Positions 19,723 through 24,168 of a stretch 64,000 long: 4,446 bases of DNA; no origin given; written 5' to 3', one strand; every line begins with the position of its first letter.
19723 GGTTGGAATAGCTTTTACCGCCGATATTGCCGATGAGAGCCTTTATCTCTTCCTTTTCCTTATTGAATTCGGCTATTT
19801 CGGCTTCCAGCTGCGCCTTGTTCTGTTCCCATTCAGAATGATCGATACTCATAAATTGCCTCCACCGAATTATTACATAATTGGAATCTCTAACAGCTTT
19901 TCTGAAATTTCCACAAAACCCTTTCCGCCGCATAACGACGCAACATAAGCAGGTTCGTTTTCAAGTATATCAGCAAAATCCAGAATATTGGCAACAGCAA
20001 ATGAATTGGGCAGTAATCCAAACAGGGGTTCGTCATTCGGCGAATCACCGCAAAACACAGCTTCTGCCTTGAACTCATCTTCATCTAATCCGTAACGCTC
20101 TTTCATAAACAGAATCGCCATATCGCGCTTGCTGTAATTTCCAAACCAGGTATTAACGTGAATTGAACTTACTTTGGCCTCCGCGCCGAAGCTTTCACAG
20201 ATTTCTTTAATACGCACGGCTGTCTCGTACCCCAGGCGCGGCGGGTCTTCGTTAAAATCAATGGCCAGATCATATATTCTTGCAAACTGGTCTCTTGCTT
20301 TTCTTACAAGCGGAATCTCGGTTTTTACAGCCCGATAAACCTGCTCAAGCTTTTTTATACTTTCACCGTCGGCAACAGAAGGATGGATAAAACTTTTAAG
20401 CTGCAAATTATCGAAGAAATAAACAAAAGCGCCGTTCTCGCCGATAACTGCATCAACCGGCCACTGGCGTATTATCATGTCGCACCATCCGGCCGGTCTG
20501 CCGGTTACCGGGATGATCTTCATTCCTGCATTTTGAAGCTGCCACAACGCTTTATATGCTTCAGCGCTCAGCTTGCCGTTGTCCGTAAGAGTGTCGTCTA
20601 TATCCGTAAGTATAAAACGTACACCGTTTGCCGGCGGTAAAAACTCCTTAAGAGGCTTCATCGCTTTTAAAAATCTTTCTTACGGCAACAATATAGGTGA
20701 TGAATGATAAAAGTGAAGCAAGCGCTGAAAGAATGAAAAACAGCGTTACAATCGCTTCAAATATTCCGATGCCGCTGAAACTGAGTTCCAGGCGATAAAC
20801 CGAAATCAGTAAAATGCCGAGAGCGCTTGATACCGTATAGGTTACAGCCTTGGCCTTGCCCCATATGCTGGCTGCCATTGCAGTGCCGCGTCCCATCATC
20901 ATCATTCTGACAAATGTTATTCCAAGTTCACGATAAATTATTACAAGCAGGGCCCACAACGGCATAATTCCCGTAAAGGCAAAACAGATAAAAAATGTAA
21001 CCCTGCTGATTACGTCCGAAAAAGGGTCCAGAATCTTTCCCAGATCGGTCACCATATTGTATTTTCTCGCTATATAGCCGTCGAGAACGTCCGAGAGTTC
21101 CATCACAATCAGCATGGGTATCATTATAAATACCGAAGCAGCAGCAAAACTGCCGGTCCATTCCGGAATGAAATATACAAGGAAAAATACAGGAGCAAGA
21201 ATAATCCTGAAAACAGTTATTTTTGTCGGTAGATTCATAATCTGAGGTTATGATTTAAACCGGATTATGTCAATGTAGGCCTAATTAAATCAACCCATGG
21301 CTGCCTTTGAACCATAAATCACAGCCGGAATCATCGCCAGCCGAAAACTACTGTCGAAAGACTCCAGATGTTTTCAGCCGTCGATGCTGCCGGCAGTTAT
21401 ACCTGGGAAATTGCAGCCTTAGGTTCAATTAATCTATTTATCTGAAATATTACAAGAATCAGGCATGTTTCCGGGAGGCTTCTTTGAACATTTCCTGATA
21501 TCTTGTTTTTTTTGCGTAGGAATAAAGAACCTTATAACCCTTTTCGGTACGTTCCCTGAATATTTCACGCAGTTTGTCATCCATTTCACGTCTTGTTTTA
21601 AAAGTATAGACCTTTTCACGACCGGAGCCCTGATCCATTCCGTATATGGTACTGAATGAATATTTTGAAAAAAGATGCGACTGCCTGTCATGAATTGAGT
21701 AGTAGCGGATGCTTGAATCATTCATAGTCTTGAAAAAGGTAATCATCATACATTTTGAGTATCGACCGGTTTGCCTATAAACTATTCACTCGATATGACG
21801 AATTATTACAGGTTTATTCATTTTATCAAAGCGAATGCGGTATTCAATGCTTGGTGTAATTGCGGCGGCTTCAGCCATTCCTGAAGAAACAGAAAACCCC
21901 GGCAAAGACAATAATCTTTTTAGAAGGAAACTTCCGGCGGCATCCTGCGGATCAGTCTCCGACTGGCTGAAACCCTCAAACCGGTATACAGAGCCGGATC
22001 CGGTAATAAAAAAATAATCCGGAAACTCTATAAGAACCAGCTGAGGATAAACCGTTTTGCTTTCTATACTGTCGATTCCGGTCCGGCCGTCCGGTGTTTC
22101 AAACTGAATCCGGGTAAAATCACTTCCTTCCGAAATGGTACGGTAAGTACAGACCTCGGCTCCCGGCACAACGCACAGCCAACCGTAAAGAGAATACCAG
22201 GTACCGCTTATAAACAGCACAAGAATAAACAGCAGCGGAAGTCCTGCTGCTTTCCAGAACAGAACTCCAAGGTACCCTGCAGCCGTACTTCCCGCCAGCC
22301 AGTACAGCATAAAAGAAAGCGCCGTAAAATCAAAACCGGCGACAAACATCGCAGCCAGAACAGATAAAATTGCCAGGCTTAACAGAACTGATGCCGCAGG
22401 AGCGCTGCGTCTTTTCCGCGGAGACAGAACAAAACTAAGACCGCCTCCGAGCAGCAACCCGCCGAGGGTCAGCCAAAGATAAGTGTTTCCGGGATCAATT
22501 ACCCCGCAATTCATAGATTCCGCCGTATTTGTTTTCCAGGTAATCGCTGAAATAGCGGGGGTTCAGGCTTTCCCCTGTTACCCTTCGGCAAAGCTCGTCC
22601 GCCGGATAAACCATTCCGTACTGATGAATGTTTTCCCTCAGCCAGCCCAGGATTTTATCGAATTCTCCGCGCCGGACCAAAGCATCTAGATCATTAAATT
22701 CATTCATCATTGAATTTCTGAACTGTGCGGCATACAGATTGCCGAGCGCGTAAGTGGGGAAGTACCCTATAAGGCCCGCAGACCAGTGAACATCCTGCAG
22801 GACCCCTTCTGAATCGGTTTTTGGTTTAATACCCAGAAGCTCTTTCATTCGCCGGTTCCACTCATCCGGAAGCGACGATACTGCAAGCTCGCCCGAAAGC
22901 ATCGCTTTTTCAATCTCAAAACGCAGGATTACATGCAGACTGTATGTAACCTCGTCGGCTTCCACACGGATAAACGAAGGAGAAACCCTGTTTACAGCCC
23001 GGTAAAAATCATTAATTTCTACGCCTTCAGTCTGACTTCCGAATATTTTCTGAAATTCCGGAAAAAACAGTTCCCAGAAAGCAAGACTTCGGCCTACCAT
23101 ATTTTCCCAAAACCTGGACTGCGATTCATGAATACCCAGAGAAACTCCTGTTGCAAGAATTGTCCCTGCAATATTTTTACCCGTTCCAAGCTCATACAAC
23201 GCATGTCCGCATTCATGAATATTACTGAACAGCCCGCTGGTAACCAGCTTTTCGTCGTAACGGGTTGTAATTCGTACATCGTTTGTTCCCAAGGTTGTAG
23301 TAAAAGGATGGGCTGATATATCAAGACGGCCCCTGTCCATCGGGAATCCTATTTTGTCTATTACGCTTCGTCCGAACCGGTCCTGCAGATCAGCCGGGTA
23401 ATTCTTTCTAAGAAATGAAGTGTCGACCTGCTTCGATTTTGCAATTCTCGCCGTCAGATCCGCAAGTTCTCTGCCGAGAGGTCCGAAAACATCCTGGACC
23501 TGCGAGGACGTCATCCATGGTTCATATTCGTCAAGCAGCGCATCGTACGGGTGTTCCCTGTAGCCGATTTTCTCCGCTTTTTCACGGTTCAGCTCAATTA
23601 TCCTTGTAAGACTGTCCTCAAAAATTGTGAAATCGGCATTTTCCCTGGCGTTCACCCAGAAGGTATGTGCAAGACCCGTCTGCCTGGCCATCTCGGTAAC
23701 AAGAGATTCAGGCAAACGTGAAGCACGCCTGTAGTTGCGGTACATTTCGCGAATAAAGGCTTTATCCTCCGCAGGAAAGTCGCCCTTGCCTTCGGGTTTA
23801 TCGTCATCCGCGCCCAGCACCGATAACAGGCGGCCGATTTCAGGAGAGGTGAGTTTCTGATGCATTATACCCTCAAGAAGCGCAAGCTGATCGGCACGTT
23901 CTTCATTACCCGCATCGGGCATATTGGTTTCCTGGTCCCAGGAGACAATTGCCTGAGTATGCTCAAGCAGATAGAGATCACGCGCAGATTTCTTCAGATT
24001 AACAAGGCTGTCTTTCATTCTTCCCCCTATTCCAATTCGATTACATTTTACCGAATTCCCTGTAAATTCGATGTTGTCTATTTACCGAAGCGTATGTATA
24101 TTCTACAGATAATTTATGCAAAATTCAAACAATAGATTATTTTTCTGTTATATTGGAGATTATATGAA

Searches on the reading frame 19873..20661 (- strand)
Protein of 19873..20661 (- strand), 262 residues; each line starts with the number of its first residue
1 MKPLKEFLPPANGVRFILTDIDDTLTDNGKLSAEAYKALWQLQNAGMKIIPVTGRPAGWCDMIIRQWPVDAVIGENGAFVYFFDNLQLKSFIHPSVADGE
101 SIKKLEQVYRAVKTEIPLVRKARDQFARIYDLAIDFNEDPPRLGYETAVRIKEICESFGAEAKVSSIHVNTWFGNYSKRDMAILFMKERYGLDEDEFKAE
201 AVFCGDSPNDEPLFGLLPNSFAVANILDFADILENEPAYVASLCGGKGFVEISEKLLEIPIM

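Call 60: search_protein_families(library=pfam, proteins=[window:19873-20661:-], max_evalue=0.00001)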
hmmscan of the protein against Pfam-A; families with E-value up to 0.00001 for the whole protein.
window:19873-20661:- (262 aa): 2 families
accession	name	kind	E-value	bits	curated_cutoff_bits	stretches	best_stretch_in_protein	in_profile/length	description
PF08282.18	Hydrolase_3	-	1.4e-13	51.6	20.9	1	17-85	1-67/255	haloacid dehalogenase-like hydrolase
PF05116.19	S6PP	-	3.6e-07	30.5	20.3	0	16-91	4-83/247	Sucrose-6F-phosphate phosphohydrolase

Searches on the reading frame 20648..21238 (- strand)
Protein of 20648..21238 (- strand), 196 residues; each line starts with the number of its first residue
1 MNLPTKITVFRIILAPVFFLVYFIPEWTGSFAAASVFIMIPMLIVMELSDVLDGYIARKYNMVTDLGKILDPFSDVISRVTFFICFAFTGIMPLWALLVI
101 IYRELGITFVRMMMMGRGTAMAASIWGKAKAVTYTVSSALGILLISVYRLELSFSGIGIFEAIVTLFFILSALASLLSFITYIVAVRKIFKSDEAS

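Call 60: search_protein_families(library=pfam, proteins=[window:20648-21238:-], max_evalue=0.00001)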
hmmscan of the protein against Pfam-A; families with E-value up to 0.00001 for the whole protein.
window:20648-21238:- (196 aa): 1 family
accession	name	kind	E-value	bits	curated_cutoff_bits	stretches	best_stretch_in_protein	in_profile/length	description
PF01066.26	CDP-OH_P_transf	-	3.4e-32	112.4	22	1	1-154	1-138/152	CDP-alcohol phosphatidyltransferase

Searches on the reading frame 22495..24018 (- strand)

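Call 60: search_protein_families(library=pfam, proteins=[window:22495-24018:-], max_evalue=0.00001)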
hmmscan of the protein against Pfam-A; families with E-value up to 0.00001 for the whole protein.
window:22495-24018:- (507 aa): 1 family
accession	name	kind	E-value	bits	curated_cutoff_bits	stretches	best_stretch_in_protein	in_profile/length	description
PF02074.21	Peptidase_M32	-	2.2e-181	604.2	25.1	1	8-498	2-489/489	Carboxypeptidase Taq (M32) metallopeptidase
